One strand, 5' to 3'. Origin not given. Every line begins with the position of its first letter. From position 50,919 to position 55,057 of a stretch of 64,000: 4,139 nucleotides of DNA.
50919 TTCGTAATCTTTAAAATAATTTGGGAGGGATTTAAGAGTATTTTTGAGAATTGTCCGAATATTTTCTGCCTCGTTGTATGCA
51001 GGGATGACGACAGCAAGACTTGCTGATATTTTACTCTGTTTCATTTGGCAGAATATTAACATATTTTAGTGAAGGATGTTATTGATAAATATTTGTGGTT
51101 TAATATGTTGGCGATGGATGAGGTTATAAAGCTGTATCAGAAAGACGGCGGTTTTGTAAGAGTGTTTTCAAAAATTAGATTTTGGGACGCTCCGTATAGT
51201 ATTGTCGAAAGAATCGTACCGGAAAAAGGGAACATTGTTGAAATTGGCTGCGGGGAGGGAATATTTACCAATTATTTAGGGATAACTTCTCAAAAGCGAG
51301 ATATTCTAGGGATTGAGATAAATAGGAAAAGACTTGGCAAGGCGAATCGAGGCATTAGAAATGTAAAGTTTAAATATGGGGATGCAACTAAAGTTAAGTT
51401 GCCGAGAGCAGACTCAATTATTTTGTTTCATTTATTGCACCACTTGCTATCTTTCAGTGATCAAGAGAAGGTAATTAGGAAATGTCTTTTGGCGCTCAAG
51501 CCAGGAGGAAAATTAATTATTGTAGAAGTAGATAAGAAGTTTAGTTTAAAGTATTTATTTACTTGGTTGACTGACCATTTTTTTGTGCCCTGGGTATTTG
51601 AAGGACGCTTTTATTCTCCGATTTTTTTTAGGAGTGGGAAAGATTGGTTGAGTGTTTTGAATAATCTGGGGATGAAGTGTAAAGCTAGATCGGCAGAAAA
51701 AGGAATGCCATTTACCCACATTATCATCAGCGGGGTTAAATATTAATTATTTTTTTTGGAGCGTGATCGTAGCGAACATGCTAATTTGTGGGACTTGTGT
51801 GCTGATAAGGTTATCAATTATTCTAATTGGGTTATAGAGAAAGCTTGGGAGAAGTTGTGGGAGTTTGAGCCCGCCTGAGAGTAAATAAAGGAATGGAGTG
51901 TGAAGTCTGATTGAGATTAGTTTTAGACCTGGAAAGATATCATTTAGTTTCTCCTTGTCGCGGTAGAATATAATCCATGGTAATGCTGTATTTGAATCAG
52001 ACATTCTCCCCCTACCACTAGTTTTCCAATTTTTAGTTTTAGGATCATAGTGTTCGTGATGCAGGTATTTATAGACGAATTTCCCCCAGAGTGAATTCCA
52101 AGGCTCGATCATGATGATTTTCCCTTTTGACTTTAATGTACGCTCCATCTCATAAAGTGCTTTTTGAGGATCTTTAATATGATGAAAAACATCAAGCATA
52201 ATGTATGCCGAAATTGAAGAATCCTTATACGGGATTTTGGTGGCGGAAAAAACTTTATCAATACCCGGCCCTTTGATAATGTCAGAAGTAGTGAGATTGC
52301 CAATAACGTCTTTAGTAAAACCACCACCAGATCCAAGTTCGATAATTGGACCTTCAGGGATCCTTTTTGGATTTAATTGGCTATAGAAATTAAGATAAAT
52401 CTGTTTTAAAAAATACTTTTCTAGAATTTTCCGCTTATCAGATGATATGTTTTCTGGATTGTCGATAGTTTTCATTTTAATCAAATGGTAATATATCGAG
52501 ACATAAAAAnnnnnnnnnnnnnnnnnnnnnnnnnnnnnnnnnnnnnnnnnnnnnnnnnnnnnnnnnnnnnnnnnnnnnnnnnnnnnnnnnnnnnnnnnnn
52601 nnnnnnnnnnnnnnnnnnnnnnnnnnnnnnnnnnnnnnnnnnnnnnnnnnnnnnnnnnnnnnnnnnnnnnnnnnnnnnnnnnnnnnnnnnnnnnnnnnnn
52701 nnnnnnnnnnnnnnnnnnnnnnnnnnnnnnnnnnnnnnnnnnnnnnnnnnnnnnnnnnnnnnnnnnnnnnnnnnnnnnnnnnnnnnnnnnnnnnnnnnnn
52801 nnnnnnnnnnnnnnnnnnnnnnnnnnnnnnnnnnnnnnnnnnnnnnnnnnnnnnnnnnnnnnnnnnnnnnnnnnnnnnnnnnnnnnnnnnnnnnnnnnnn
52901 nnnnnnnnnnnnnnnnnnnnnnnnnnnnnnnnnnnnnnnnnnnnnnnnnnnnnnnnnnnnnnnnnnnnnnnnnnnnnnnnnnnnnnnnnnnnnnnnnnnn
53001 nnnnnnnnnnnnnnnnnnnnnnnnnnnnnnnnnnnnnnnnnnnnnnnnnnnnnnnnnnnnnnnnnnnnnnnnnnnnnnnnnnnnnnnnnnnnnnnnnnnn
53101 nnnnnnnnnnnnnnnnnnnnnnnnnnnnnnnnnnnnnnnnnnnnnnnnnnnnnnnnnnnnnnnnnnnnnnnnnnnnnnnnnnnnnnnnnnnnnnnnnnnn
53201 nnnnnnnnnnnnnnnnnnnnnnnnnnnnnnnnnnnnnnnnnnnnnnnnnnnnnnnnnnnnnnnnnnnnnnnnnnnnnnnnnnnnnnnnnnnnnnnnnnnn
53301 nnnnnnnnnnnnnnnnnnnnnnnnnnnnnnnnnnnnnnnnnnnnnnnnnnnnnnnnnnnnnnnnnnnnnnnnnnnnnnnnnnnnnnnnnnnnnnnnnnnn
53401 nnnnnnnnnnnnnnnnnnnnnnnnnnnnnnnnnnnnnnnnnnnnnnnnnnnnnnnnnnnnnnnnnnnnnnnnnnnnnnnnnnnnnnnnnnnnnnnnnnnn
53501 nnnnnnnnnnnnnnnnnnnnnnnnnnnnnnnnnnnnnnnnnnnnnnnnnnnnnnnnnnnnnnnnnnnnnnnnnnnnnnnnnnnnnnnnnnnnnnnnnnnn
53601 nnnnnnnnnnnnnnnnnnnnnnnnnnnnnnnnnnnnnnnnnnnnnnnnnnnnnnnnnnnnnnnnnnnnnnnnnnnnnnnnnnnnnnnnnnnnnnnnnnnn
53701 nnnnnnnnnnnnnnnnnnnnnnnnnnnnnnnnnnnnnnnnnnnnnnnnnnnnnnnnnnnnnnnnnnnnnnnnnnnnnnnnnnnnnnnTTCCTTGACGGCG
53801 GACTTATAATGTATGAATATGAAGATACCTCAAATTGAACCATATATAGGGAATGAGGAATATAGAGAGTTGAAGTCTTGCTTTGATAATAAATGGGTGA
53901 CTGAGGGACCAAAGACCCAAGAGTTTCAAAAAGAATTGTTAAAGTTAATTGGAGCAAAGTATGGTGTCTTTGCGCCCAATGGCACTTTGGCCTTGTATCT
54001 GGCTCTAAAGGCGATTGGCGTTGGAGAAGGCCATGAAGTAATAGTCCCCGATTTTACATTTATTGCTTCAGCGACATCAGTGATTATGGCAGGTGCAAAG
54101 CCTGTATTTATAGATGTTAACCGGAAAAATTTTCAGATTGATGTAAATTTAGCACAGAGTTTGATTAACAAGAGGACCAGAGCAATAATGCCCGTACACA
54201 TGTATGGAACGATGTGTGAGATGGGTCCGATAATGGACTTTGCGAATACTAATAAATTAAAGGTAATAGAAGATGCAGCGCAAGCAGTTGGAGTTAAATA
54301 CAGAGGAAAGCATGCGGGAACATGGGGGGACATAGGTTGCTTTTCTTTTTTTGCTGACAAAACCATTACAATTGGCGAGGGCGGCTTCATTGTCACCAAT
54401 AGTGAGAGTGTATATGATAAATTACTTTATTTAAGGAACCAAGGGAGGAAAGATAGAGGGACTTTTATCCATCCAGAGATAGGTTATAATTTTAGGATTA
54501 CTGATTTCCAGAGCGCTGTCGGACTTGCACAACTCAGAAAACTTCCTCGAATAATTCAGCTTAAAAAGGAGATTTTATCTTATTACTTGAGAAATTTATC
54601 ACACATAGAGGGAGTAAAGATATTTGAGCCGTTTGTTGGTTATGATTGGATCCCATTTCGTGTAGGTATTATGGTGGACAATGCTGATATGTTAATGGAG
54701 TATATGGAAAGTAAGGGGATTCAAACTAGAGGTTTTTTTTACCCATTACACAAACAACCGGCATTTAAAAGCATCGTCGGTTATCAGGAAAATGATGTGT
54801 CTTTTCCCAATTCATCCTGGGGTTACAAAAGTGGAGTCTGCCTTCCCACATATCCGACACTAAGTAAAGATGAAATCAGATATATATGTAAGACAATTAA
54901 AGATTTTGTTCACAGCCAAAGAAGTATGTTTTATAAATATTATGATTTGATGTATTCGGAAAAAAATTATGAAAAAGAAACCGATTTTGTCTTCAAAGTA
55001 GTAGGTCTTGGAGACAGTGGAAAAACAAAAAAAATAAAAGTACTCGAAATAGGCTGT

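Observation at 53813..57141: GDP-deoxy-amino-sugar module: gmd plus small cupin plus a fused DegT-aminotransferase/SAM-methyltransferase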

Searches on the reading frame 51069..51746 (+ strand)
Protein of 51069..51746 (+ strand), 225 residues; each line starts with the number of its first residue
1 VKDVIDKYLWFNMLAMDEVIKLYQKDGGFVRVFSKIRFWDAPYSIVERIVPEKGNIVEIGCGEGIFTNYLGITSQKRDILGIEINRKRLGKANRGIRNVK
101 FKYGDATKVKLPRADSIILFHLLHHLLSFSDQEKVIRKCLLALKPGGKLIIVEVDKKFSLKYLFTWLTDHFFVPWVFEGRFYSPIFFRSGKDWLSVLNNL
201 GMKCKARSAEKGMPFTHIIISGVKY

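Call 3: search_protein_families(library=pfam, proteins=[window:51069-51746:+], max_evalue=0.01)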
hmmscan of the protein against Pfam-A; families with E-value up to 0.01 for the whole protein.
window:51069-51746:+ (225 aa): 12 families
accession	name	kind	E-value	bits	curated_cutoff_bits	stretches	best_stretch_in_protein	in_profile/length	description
PF13489.12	Methyltransf_23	-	1.7e-13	51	27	1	46-166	13-131/164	Methyltransferase domain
PF08241.18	Methyltransf_11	-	5.2e-13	49.9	21.2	1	57-151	1-95/95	Methyltransferase domain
PF13649.12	Methyltransf_25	-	4.2e-12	47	27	1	56-147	1-97/97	Methyltransferase domain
PF13847.12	Methyltransf_31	-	3.7e-11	43.4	27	1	54-156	5-114/145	Methyltransferase domain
PF08242.18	Methyltransf_12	-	9.4e-11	42.8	30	1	57-149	1-98/98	Methyltransferase domain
PF00891.24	Methyltransf_2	-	1.2e-07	31.8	22.3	1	95-154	109-167/210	O-methyltransferase domain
PF01209.24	Ubie_methyltran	-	6.9e-06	26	20.1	1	36-159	32-159/233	ubiE/COQ5 methyltransferase family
PF02390.23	Methyltransf_4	-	4.1e-05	23.6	24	1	56-101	5-50/173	Putative methyltransferase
PF05175.20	MTS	-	4.3e-05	23.7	23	1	32-155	10-142/170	Methyltransferase small domain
PF01728.25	FtsJ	-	0.0051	17.2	24.1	1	49-110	18-79/181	FtsJ-like methyltransferase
PF05401.17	NodS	-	0.0067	16.7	24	1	53-151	44-144/201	Nodulation protein S (NodS)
PF13679.12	Methyltransf_32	-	0.0096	16.3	27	0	53-104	26-82/143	Methyltransferase domain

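Call 4: search_protein_families(library=ncbifam, proteins=[window:51069-51746:+], max_evalue=0.01)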
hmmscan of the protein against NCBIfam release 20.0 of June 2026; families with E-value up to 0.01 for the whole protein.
window:51069-51746:+ (225 aa): 27 families (the best 25 are shown)
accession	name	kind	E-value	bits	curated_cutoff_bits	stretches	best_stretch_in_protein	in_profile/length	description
NF043040.1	corrin_prot_MT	hypoth_equivalog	1.1e-08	34.7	180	1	32-167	21-164/216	corrinoid protein-associated methyltransferase CpaM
TIGR01983.1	UbiG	equivalog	1.6e-07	30.9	102.95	1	53-165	50-164/228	bifunctional 2-polyprenyl-6-hydroxyphenol methylase/3-demethylubiquinol 3-O-methyltransferase UbiG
TIGR02072.1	BioC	equivalog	8.4e-07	29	184.95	1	52-151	34-132/244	malonyl-ACP O-methyltransferase BioC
NF041536.1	ArsM_DUF2284_UU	exception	1.1e-06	27.2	575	1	50-153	74-182/459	arsenite methyltransferase/DUF2284 domain selenoprotein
NF045667.1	MTase_DVU1556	equivalog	1.4e-06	28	155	1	51-154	21-122/213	DVU_1556 family methyltransferase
NF042988.1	Erm46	exception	4.7e-06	26.1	503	1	44-125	24-104/255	23S rRNA (adenine(2058)-N(6))-methyltransferase Erm(46)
NF038261.1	rhodoquin_RquA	equivalog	5.5e-06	26.3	175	1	78-158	81-160/218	rhodoquinone biosynthesis methyltransferase RquA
TIGR04543.1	ketoArg_3Met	equivalog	5.7e-06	25.6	425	1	46-161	143-270/336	2-ketoarginine methyltransferase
NF000499.2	Erm23S_rRNA_broad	equivalog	8.3e-06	25.4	212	1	45-118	15-90/244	23S ribosomal RNA methyltransferase Erm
NF002463.0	PRK01683.1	equivalog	3.6e-05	23.5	297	1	53-151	32-128/258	trans-aconitate 2-methyltransferase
TIGR00740.1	TIGR00740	equivalog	4.4e-05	23.3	193.3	1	45-153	46-161/239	carboxy-S-adenosyl-L-methionine synthase CmoA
NF041537.1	ArsM_AhpD_UU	exception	4.9e-05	22.3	510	1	52-153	76-182/345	arsenite methyltransferase/AhpD domain selenoprotein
TIGR01934.1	MenG_MenH_UbiE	subfamily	0.00012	21.5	158.35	1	46-158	32-148/223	ubiquinone/menaquinone biosynthesis methyltransferase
NF008300.0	PRK11088.1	equivalog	0.00013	21.6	303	1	49-118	82-152/272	23S rRNA (guanine(745)-N(1))-methyltransferase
TIGR00091.1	TIGR00091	equivalog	0.00013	21.4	112.65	1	54-107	18-76/194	tRNA (guanosine(46)-N7)-methyltransferase TrmB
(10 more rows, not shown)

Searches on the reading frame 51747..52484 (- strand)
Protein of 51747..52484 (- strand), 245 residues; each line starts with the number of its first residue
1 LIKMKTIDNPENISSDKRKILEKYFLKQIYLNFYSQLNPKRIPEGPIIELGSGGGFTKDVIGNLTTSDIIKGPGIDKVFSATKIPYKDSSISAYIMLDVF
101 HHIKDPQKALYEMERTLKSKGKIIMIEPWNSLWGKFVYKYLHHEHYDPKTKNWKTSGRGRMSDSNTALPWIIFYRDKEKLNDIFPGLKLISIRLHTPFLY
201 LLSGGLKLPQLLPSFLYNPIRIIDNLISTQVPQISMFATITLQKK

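Call 3: search_protein_families(library=pfam, proteins=[window:51747-52484:-], max_evalue=0.01)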
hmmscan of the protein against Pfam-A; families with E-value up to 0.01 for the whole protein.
window:51747-52484:- (245 aa): 4 families
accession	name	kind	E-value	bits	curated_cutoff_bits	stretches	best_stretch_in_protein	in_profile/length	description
PF08241.18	Methyltransf_11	-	3.3e-09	37.7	21.2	1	79-125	49-95/95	Methyltransferase domain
PF13847.12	Methyltransf_31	-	2.6e-05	24.4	27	1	81-142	63-114/145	Methyltransferase domain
PF13489.12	Methyltransf_23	-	0.0002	21.6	27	1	33-145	12-124/164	Methyltransferase domain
PF13649.12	Methyltransf_25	-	0.0028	18.8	27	1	80-121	54-97/97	Methyltransferase domain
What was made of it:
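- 51747..52484 (-): 245 aa Methyltransf_11 methyltransferase, conserved next to the GT2-fusion pair; role unknown. Call 3.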

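Call 4: search_protein_families(library=ncbifam, proteins=[window:51747-52484:-], max_evalue=0.01)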
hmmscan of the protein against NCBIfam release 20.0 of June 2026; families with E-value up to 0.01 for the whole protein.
window:51747-52484:- (245 aa): 3 families
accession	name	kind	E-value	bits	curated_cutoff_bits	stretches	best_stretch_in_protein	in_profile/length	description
TIGR01934.1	MenG_MenH_UbiE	subfamily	0.00019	20.8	158.35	1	80-136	96-151/223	ubiquinone/menaquinone biosynthesis methyltransferase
NF001241.0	PRK00216.1-2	equivalog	0.0016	18.1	327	1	80-140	102-162/231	demethylmenaquinone methyltransferase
NF045667.1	MTase_DVU1556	equivalog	0.0097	15.4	155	0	80-125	74-119/213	DVU_1556 family methyltransferase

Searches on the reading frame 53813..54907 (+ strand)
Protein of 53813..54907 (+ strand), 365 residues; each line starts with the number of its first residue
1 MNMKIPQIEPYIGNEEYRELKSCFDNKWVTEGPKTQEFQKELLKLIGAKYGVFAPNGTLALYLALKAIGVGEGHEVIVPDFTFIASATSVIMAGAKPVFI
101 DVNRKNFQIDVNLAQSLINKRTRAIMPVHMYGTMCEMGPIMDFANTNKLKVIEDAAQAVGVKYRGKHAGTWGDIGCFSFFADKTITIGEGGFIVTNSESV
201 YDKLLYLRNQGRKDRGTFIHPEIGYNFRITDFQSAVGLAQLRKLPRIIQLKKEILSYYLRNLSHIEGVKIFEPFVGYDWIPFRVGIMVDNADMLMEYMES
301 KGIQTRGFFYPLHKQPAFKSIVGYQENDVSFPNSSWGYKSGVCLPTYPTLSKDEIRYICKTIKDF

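Call 61: search_solved_structures(query=window:53813-54907:+, max_evalue=1e-55, show_alignments=4)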
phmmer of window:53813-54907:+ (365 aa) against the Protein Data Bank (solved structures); distinct sequences matched with E-value up to 1e-55: 5.
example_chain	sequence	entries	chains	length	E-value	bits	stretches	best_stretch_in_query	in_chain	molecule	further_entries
3bn1_A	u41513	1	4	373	1.7e-72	247.6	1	10-356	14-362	Perosamine synthetase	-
3dr7_A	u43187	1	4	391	2e-72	247.4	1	10-355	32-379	Putative perosamine synthetase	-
3dr4_A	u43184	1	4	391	1.4e-71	244.7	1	10-355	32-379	Putative perosamine synthetase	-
7b0m_AAA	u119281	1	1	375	2.6e-65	224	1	10-362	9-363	Sugar aminotransferase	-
7b0d_A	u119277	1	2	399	6.4e-61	209.6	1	19-365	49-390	Glutamine--scyllo-inositol transaminase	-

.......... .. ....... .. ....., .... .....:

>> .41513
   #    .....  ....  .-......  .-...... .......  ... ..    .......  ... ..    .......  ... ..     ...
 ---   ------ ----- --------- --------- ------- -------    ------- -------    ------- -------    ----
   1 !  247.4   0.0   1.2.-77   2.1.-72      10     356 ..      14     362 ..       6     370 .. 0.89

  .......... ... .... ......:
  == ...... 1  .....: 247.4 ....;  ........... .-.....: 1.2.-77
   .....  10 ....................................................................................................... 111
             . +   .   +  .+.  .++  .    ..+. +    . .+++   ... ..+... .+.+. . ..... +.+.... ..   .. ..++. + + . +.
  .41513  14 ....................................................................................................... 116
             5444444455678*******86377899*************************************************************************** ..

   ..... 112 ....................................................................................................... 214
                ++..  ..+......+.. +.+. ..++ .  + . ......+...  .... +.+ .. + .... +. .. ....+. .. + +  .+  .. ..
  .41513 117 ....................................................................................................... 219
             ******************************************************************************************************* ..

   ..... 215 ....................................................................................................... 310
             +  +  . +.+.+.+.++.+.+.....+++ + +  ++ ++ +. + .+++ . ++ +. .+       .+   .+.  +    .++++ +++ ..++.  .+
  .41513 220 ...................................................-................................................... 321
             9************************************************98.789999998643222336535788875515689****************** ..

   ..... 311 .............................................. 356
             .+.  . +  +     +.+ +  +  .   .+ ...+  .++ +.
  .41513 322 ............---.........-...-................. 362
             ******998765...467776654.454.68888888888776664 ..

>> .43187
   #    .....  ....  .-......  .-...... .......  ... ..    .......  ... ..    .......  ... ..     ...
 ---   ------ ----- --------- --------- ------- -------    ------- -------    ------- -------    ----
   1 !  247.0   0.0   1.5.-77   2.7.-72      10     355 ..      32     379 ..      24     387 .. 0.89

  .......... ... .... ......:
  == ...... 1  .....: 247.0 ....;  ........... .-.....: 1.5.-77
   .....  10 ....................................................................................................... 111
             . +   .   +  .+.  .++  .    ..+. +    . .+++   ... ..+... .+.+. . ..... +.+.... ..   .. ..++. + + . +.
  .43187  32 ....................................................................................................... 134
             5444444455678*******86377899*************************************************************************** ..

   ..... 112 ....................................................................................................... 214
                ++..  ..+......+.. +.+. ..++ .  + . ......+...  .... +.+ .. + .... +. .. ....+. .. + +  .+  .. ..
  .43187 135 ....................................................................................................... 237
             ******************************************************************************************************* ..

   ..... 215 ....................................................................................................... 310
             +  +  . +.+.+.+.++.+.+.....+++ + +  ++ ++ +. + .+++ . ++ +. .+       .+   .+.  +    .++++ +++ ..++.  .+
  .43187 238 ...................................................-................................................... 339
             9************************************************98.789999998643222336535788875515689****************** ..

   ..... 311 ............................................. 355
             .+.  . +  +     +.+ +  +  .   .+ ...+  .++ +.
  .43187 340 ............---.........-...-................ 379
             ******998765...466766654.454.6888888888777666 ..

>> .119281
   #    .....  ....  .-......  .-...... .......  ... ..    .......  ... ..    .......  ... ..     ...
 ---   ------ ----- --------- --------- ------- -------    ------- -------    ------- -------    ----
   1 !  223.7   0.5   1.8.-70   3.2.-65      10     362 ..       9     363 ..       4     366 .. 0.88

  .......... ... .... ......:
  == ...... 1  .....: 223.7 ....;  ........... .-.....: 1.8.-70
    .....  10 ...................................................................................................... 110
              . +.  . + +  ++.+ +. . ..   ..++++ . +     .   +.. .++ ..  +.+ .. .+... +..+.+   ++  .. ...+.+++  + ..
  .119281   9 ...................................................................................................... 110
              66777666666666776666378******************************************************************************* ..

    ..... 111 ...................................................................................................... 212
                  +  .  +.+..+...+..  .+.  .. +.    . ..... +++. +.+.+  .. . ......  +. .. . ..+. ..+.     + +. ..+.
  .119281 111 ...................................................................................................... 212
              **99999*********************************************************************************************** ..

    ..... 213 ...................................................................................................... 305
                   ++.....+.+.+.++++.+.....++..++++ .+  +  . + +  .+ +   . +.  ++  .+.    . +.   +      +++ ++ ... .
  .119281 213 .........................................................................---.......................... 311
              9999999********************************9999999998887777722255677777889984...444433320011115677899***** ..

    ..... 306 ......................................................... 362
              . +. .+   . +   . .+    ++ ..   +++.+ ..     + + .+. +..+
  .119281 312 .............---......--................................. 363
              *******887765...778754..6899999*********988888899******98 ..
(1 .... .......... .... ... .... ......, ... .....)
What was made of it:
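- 53813..54907 (+): N-terminal domain of the 623 aa fusion: DegT-family PLP sugar aminotransferase, perosamine-synthase-like. Lys183 aligns with the Schiff-base Lys, which is Ala in the 3dr4 mutant sequence (call 61).
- The aminotransferase is closest to the C4 enzyme Per (call 61).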
